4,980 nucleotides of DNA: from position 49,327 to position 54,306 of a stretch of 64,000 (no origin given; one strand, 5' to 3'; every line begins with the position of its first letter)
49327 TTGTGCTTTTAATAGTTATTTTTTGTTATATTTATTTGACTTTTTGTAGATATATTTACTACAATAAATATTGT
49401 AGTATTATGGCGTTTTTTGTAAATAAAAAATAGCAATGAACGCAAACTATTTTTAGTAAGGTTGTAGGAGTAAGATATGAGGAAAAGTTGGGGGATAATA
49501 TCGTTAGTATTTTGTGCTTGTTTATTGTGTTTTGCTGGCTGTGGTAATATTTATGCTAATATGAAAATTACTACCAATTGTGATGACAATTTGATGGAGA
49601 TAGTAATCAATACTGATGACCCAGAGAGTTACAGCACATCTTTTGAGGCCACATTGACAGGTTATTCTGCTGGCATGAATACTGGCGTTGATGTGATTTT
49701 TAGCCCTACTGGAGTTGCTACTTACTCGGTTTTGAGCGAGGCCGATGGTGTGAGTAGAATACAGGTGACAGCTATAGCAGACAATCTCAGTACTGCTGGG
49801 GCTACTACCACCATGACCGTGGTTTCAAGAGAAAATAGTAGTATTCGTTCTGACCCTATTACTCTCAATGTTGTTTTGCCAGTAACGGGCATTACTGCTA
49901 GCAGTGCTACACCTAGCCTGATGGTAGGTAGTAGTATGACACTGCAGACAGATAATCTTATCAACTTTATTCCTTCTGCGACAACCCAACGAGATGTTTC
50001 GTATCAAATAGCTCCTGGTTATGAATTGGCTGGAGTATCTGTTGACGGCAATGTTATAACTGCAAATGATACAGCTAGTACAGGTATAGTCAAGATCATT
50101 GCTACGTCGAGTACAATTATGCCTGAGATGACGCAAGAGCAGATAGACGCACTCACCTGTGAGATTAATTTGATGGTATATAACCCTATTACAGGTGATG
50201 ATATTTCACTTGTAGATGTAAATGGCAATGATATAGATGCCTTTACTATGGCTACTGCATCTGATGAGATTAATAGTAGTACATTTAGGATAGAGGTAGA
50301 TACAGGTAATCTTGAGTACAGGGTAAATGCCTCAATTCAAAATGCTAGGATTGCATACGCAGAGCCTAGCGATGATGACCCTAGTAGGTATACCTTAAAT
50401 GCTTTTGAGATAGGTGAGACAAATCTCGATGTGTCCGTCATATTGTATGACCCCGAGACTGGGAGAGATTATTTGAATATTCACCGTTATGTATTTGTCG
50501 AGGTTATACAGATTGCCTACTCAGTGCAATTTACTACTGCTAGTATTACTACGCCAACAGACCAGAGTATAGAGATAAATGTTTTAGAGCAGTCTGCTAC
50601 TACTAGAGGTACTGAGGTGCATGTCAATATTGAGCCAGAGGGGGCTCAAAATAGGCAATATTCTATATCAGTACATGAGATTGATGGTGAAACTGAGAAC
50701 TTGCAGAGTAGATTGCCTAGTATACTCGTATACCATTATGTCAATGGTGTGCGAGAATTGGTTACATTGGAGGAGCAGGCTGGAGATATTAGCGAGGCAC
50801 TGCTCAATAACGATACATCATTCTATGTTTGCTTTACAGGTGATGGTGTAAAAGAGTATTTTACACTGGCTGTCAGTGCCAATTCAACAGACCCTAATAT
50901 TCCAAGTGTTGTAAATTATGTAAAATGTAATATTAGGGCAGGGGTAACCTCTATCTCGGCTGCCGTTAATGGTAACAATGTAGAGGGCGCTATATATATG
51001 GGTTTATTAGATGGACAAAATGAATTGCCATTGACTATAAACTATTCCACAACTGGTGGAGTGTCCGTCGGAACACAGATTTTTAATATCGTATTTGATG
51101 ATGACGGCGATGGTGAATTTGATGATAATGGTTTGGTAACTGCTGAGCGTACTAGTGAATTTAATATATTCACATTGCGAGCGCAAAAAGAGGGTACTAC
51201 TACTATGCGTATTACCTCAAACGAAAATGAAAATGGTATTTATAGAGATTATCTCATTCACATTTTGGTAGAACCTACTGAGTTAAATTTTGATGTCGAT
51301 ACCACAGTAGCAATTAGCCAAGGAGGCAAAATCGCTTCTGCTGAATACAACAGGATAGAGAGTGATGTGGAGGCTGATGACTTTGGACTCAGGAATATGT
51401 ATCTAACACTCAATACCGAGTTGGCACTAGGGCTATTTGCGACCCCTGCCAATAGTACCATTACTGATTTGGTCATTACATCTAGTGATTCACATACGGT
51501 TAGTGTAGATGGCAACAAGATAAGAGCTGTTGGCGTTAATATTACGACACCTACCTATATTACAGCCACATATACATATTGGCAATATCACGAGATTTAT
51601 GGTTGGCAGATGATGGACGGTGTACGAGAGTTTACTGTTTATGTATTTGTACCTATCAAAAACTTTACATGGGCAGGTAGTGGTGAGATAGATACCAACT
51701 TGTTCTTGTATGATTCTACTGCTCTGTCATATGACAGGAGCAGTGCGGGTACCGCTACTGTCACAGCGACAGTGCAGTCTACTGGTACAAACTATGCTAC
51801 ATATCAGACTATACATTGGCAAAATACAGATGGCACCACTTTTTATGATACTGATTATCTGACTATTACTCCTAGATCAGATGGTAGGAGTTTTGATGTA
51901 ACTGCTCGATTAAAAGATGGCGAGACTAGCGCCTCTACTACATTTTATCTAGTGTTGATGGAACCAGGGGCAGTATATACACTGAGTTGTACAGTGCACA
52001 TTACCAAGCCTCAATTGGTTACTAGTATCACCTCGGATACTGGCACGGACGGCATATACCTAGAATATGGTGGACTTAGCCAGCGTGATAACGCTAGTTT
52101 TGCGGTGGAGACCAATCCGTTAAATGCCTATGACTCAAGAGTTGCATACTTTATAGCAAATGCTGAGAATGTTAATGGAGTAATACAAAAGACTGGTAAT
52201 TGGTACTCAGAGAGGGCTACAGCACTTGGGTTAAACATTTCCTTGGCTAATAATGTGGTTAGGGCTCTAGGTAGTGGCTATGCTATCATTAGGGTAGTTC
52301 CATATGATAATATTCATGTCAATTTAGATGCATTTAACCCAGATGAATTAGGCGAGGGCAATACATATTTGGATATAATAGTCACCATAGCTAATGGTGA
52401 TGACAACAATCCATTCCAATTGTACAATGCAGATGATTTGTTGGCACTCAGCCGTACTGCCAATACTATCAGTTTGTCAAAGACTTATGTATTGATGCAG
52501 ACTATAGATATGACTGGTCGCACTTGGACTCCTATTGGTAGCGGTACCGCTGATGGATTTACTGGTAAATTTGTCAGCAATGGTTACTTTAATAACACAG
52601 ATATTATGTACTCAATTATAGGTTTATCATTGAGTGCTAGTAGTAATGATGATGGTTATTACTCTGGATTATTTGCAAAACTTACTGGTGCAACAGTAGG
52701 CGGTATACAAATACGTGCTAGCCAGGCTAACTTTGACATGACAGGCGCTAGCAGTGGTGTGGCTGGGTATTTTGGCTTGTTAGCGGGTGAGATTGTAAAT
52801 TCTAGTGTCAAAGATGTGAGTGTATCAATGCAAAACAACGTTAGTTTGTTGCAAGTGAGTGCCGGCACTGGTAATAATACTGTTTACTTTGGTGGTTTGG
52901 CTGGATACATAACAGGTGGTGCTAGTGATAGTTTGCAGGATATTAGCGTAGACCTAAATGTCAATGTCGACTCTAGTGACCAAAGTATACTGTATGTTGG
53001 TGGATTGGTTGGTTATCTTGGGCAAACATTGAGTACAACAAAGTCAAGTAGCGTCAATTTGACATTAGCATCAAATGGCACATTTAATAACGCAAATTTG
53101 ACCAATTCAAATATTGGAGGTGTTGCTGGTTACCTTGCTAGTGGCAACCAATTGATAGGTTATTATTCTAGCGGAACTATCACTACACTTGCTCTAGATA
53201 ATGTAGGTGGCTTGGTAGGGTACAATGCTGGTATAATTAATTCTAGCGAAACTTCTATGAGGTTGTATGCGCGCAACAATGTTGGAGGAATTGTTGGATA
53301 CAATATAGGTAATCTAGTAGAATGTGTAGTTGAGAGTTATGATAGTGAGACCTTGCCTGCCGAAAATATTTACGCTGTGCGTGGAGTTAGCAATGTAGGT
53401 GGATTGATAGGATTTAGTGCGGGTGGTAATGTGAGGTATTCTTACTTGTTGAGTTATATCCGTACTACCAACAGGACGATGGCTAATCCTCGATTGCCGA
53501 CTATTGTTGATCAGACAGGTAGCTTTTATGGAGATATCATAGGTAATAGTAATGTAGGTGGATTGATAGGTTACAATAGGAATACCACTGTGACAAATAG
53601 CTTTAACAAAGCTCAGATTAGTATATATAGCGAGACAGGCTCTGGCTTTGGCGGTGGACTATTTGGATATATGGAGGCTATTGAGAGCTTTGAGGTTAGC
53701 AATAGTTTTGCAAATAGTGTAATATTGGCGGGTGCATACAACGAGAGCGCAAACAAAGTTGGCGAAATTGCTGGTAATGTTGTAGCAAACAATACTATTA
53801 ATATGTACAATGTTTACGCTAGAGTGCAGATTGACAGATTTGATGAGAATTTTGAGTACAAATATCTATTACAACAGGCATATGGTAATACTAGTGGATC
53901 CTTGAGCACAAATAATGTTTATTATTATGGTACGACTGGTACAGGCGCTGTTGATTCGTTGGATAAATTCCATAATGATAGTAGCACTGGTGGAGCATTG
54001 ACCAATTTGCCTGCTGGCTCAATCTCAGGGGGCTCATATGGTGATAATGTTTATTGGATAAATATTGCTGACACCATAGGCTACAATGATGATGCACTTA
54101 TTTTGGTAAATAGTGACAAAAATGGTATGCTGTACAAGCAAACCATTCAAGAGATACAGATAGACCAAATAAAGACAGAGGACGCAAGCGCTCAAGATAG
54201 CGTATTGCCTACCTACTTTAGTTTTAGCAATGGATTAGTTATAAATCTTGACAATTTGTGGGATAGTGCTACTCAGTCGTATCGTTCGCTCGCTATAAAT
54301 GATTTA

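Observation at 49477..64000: Giant lipoprotein gene of more than 4,841 codons that is absent from the ORF track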

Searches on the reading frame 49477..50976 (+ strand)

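Call 7: search_protein_families(library=pfam, proteins=[window:49477-50976:+], max_evalue=10)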
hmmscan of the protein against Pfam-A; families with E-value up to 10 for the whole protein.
window:49477-50976:+ (500 aa): 0 families

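Call 8: search_protein_families(library=ncbifam, proteins=[window:49477-50976:+], max_evalue=10)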
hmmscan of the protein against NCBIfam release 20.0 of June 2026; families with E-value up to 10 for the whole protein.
window:49477-50976:+ (500 aa): 2 families
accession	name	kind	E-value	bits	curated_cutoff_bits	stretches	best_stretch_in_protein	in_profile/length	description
TIGR01414.1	autotrans_barl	domain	0.0082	15.2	16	1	237-303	57-115/432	autotransporter outer membrane beta-barrel domain-containing protein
NF047847.2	SS_mature_LptM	equivalog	1.9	8.6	27.7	1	1-24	1-22/31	LPS translocon maturation chaperone LptM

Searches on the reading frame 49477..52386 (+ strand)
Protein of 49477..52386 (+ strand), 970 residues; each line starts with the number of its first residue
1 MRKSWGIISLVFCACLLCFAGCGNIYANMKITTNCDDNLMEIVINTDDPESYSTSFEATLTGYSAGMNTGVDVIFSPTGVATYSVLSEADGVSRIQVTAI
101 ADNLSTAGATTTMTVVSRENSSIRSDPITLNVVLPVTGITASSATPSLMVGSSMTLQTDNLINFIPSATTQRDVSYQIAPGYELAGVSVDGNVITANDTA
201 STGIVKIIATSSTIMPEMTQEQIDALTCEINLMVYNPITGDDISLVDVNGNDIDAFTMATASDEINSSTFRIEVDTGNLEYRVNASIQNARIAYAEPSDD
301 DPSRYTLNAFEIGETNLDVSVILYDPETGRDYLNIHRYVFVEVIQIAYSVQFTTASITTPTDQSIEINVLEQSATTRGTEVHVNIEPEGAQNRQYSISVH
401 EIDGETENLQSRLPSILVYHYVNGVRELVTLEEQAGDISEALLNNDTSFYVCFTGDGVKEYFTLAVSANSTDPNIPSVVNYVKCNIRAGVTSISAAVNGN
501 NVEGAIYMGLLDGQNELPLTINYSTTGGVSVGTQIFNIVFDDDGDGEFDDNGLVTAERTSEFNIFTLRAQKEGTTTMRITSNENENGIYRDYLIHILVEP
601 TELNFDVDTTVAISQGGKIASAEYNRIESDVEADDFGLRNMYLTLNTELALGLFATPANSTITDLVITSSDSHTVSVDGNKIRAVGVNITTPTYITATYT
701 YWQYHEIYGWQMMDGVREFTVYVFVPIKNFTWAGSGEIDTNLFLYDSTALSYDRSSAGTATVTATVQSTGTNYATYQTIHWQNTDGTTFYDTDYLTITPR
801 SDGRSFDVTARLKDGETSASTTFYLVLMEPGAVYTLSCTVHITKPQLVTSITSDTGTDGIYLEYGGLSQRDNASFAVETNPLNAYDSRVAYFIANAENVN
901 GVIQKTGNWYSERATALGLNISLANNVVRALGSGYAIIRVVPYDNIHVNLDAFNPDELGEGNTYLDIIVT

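Call 24: find_homologous_proteins(query=window:49477-52176:+, max_evalue=0.001)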
Query window:49477-52176:+: 8000 candidates shared short words with the query, none scored E <= 0.001.

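Call 31: search_solved_structures(query=window:49477-52386:+, max_evalue=1)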
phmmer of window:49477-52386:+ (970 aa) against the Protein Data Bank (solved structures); distinct sequences matched with E-value up to 1: 4.
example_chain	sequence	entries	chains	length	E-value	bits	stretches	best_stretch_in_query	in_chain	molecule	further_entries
2b18_A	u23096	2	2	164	0.27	12.7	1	257-333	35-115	GTP-sensing transcriptional pleiotropic repressor codY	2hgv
2gx5_A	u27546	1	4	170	0.27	12.7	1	257-333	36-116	GTP-sensing transcriptional pleiotropic repressor codY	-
5loe_A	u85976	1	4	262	0.56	11.6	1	258-336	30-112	GTP-sensing transcriptional pleiotropic repressor CodY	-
5lnh_A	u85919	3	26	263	0.57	11.6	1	258-336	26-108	GTP-sensing transcriptional pleiotropic repressor CodY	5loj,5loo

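Call 69: search_protein_families(library=pfam, max_evalue=0.01, proteins=[window:49477-52386:+])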
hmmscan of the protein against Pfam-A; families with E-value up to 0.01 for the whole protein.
window:49477-52386:+ (970 aa): 0 families

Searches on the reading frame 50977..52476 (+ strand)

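Call 7: search_protein_families(library=pfam, proteins=[window:50977-52476:+], max_evalue=10)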
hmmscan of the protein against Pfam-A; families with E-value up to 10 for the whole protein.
window:50977-52476:+ (500 aa): 5 families
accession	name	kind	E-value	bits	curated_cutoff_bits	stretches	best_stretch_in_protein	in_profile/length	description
PF17766.7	fn3_6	-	0.016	15.8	26.4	1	246-325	5-84/99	Fibronectin type-III domain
PF24517.2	CBM96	-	0.017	15.4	26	1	254-334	65-144/164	Carbohydrate-binding module family 96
PF14016.12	DUF4232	-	0.045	14.4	27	1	248-315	49-114/129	Domain of unknown function (DUF4232)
PF06030.18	WxLIP_PGBD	-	0.052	14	27.3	1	306-345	1-40/121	WxL Interacting Protein, peptidoglycan binding domain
PF02368.24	Big_2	-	0.34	11.3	22.8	1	256-271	58-74/79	Bacterial Ig-like domain (group 2)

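Call 8: search_protein_families(library=ncbifam, proteins=[window:50977-52476:+], max_evalue=10)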
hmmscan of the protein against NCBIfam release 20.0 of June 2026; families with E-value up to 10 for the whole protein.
window:50977-52476:+ (500 aa): 1 family
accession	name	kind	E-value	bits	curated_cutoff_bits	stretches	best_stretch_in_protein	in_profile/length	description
NF058597.1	CoaZ_rpt_PGGG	domain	2.2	8.4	30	1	249-323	7-86/88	choice-of-anchor Z repeating domain-containing protein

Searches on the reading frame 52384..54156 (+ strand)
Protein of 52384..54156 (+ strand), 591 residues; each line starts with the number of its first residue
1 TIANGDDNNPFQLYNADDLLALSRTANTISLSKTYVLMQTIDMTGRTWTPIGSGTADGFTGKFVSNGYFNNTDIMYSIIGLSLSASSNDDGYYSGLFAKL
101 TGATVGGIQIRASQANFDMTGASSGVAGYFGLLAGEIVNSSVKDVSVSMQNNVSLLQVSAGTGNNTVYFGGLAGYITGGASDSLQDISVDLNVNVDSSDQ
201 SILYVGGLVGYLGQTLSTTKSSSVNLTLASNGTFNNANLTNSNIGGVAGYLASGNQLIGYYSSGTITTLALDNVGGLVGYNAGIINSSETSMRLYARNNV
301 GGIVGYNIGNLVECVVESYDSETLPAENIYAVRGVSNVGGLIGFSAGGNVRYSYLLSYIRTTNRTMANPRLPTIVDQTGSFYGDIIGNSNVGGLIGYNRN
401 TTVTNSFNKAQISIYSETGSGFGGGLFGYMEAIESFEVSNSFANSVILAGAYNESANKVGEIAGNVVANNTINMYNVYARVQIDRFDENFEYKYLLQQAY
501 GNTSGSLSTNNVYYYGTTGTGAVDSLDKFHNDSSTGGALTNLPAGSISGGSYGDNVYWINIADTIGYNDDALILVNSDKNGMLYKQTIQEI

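Call 7: search_protein_families(library=pfam, proteins=[window:52477-53976:+], max_evalue=10)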
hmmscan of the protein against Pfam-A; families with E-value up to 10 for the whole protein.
window:52477-53976:+ (500 aa): 1 family
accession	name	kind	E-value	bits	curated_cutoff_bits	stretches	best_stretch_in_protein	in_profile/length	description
PF07581.17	Glug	-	3.1e-12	46.5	20.5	6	356-381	1-27/28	The GLUG motif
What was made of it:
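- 52384..54156 (+): Beta-helix module M1 (aa 970-1560): an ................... head followed by 7 GLUG units (aa 1131-1381). Pfam GLUG E=3e-12, six stretches (call 7).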

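Call 8: search_protein_families(library=ncbifam, proteins=[window:52477-53976:+], max_evalue=10)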
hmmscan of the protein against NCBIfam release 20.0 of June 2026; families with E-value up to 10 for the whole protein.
window:52477-53976:+ (500 aa): 0 families

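Call 30: search_solved_structures(query=window:52384-54156:+, max_evalue=1, show_alignments=1)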
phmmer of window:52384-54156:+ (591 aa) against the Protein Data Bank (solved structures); distinct sequences matched with E-value up to 1: 0.

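Call 39: find_homologous_proteins(query=window:52384-54156:+, max_evalue=0.001)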
Query window:52384-54156:+ (591 aa): 101 proteins with E <= 0.001 among 8000 candidates.
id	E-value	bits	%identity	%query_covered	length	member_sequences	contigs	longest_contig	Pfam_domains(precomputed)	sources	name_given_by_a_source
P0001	7.3e-17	80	28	81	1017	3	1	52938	PF07581.18,PF02368.25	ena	-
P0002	2.1e-14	71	30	28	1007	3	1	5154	PF07581.18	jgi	jgi:hypothetical protein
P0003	6.5e-11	60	28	74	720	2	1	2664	PF07581.18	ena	-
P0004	1.5e-10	59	27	67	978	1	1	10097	PF07581.18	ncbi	-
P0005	3.2e-10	58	27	41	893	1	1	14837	PF07581.18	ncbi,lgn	-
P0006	4.4e-10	57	27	69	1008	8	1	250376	PF05342.20,PF07581.18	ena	-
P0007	4.6e-10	57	31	29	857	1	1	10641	PF18962.8,PF07581.18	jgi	-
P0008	5.0e-10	57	28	62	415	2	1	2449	PF07581.18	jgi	jgi:hypothetical protein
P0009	6.3e-10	57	28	68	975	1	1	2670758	PF07581.18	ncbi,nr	ncbi:MAG: hypothetical protein JSW23_06240 [Planctomycetota bacterium]|nr:MAG: hypothetical protein 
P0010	6.8e-10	57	29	28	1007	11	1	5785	PF07581.18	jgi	jgi:hypothetical protein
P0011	3.6e-9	54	26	82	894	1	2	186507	PF07581.18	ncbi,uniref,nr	ncbi:GLUG motif-containing protein [Evansella tamaricis]|uniref:LPXTG cell wall anchor domain-contai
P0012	4.3e-9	54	24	69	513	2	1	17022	PF07581.18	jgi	-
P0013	4.7e-9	54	27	53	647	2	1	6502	PF07581.18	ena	-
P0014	6.4e-9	53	33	28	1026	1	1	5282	PF07581.18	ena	-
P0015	1.1e-8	53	26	75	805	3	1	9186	PF03793.25,PF07581.18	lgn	-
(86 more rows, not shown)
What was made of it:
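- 52384..54156 (+): 101 generic GLUG proteins match it at 24-35% identity (call 39).
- Closest known: GLUG-motif. Same: Module M1 aligns with 101 generic GLUG proteins at 24-35% identity over up to 90% of its length (call 39).
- Generic GLUG modules are partnered with surface-display domains: LPXTG, OmpA, T9SS tail, fn3, Big_2 (call 39).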
